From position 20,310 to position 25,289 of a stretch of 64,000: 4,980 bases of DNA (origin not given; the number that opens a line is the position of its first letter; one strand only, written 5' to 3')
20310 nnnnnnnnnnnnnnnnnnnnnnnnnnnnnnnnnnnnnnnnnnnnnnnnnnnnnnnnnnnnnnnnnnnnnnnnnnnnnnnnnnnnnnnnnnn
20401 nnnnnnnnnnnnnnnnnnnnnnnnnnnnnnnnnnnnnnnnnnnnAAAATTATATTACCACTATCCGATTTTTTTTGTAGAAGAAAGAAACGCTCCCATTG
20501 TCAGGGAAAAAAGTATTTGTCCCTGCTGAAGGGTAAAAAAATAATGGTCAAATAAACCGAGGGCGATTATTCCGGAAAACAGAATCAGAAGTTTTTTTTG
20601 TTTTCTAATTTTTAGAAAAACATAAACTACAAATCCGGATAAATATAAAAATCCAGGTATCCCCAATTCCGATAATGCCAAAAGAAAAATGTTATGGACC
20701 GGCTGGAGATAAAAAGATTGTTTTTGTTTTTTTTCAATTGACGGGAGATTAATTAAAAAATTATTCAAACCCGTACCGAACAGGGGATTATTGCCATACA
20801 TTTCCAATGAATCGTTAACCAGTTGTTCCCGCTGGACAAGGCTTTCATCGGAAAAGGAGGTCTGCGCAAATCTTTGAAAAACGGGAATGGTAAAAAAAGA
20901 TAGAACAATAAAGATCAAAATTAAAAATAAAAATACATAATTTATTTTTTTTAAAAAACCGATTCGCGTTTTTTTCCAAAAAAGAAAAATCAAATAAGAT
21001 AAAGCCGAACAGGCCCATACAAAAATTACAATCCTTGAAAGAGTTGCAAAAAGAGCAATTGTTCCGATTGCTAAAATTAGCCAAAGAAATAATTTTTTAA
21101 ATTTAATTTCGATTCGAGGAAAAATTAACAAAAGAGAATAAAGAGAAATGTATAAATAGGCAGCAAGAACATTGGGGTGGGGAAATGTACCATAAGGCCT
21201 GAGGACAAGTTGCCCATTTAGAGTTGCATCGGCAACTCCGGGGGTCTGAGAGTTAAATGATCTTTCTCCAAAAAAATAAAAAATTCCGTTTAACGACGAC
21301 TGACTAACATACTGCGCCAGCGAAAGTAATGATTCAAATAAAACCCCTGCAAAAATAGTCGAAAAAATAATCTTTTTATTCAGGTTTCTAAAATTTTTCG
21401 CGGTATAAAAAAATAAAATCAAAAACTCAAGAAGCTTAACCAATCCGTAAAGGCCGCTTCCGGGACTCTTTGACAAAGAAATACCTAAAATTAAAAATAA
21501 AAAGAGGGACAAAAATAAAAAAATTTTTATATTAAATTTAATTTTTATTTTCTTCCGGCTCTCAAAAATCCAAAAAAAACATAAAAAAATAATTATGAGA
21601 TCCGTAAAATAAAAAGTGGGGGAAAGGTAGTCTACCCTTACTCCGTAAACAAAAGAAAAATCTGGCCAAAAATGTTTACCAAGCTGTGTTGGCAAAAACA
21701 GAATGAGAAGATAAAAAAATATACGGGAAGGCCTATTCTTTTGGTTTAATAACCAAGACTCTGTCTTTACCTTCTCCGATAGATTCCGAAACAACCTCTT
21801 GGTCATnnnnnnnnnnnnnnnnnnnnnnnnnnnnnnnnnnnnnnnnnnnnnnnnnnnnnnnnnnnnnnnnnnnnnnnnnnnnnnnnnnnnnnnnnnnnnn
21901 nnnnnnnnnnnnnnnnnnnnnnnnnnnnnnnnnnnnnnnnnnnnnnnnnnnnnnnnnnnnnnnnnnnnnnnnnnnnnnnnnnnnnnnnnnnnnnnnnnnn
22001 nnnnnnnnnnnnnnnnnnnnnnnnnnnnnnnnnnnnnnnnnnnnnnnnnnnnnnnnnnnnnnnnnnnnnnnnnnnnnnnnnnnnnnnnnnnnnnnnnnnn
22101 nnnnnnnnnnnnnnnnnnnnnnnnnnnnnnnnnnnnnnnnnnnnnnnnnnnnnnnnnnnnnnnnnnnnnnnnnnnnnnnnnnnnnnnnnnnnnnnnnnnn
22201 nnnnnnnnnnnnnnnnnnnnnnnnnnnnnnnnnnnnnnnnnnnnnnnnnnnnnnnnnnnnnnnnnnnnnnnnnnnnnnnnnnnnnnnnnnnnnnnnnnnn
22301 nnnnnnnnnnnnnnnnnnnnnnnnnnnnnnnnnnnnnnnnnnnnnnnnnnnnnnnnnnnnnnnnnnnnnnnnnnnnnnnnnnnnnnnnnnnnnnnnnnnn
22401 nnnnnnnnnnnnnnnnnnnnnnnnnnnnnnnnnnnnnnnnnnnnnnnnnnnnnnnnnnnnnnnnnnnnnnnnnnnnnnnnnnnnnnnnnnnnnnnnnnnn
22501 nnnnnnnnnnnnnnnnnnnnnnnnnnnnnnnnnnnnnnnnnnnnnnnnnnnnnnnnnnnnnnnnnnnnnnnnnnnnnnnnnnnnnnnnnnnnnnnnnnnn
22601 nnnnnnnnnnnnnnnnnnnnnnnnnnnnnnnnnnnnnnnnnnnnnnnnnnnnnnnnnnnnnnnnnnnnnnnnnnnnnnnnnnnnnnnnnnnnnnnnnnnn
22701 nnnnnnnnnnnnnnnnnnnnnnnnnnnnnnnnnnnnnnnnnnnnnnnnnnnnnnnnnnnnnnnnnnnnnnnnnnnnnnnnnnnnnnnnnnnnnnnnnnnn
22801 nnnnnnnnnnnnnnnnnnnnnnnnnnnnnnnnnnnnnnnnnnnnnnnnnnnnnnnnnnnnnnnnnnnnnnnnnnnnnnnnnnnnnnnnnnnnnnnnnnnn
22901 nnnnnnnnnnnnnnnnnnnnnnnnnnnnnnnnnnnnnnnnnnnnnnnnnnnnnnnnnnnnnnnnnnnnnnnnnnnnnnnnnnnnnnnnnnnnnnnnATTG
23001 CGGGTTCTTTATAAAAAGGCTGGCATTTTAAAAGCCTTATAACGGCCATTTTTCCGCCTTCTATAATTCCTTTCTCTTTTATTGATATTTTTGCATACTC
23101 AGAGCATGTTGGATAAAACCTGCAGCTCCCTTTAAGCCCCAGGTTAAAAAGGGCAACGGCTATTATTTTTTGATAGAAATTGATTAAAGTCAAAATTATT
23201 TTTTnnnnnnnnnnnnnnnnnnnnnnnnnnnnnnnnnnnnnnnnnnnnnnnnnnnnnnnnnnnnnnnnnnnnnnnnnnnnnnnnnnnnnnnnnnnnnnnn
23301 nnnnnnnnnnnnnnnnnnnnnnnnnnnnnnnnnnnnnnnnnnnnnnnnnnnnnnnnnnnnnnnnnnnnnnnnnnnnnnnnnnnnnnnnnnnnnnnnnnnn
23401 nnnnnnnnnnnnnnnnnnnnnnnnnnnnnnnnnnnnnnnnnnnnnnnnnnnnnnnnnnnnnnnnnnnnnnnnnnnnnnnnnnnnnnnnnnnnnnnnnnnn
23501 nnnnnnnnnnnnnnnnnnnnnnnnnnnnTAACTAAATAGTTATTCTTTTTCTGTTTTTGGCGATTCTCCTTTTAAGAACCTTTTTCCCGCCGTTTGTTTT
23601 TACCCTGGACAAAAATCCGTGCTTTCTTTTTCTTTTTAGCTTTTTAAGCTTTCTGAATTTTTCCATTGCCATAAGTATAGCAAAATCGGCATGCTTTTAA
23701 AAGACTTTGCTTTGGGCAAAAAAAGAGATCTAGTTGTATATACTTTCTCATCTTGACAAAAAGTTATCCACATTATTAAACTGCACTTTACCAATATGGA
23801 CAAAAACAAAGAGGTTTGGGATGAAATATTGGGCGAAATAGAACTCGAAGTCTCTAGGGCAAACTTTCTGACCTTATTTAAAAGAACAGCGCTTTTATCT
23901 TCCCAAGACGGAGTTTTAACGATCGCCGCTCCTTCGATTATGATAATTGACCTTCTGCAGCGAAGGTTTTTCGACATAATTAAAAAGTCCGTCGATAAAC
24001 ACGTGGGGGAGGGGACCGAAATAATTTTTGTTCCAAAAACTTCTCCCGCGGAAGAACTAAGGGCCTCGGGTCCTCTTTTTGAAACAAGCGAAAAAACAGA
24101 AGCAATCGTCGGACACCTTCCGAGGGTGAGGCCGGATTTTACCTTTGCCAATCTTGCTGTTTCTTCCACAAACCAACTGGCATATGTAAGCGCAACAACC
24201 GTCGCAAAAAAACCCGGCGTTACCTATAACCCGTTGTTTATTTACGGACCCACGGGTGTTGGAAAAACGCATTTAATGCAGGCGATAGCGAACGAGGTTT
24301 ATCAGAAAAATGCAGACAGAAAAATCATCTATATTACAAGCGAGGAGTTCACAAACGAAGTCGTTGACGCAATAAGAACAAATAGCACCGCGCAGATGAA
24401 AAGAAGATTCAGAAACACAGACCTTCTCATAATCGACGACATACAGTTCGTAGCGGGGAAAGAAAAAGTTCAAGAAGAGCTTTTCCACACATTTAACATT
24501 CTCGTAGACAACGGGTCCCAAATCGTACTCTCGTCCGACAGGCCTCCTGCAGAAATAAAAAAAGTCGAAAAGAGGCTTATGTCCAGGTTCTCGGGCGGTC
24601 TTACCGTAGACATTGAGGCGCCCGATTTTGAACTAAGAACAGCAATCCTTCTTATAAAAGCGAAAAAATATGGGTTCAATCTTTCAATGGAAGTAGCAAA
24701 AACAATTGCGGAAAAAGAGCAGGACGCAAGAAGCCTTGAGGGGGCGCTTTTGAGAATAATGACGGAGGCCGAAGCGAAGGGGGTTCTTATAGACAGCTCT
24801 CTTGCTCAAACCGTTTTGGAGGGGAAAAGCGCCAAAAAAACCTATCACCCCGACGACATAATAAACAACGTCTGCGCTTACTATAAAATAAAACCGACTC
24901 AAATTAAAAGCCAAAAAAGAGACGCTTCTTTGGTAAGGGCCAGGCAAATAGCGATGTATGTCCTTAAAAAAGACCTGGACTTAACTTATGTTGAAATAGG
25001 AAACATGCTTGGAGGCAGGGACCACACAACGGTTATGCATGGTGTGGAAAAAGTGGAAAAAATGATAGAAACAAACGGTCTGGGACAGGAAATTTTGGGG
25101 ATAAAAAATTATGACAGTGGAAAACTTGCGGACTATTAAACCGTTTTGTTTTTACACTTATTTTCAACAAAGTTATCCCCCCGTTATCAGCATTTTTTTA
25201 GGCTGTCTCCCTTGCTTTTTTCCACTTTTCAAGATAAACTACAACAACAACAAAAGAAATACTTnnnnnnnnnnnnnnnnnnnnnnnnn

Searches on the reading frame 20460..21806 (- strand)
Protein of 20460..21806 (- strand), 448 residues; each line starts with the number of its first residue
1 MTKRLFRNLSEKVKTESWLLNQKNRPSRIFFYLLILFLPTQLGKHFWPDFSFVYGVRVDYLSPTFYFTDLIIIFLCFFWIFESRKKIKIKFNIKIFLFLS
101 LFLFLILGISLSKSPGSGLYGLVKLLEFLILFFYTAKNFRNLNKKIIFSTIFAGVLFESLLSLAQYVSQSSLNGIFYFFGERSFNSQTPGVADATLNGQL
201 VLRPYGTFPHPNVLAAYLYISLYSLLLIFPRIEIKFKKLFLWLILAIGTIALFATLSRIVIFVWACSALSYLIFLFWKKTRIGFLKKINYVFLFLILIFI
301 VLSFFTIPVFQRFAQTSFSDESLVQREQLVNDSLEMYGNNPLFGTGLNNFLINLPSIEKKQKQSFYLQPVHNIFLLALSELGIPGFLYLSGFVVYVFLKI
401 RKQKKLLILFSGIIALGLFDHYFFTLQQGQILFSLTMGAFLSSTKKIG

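Call 103: search_protein_families(library=pfam, proteins=[window:20460-21806:-], max_evalue=0.001)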
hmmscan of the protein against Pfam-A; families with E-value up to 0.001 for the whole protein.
window:20460-21806:- (448 aa): 1 family
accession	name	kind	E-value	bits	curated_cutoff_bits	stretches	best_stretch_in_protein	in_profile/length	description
PF04932.20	Wzy_C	-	1.5e-18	67.5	31.7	1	244-388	2-147/149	O-Antigen ligase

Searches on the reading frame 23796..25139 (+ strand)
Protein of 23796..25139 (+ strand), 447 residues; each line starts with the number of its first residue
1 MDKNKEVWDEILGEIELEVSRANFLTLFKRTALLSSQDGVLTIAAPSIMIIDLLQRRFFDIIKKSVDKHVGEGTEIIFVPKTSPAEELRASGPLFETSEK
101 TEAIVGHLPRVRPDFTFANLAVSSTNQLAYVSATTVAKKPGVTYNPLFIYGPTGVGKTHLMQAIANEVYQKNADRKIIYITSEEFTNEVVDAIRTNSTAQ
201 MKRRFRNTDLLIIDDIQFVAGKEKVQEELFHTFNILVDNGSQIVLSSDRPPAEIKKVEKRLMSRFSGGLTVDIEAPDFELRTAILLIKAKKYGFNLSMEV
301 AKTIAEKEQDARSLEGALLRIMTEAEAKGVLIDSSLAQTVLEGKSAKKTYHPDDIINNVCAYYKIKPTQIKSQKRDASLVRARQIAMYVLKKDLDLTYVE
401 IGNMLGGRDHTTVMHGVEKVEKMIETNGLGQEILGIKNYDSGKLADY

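Call 18: search_protein_families(library=pfam, proteins=[window:23796-25139:+], max_evalue=0.001)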
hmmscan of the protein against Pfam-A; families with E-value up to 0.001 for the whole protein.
window:23796-25139:+ (447 aa): 15 families
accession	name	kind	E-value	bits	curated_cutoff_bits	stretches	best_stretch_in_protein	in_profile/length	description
PF00308.24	Bac_DnaA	-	3.6e-64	216.3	23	1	113-272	3-162/162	Bacterial DnaA ATPAse domain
PF08299.17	Bac_DnaA_C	-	2.7e-26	91.8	31.5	1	352-420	1-69/69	Bacterial dnaA protein helix-turn-helix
PF01695.23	IstB_IS21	-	5.8e-10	39.5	24.1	1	147-252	95-197/238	IstB-like ATP binding protein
PF11638.13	DnaA_N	-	3.2e-09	36.8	24.6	1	6-66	2-63/65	DnaA N-terminal domain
PF00004.35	AAA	-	3.6e-09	37.6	21.2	1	148-265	2-123/131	ATPase family associated with various cellular activities (AAA)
PF13173.12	AAA_14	-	3.9e-09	37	27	1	145-246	3-96/129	AAA domain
PF01637.24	ATPase_2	-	8e-08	32.8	33.2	1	143-247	19-116/225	ATPase domain predominantly from Archaea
PF13401.12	AAA_22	-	1.1e-07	32.7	27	1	146-244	7-119/130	AAA domain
PF13191.12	AAA_16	-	7.4e-05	23.7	32.6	1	145-214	25-103/167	AAA ATPase domain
PF00910.28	RNA_helicase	-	8.8e-05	23.4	21.5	1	148-222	2-64/105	RNA helicase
PF12775.13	AAA_7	-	0.00011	22.2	25.8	1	114-206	6-95/181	P-loop containing dynein motor region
PF13476.12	AAA_23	-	0.00038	21.6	27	1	148-238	23-115/201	AAA domain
PF02562.22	PhoH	-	0.00041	20.4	27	1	124-227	6-98/205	PhoH-like protein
PF01443.25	Viral_helicase1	-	0.0007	19.9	21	1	149-267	3-121/228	Viral superfamily 1 RNA helicase core domain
PF06745.19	ATPase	-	0.0007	19.5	26.6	0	147-216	22-88/231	KaiC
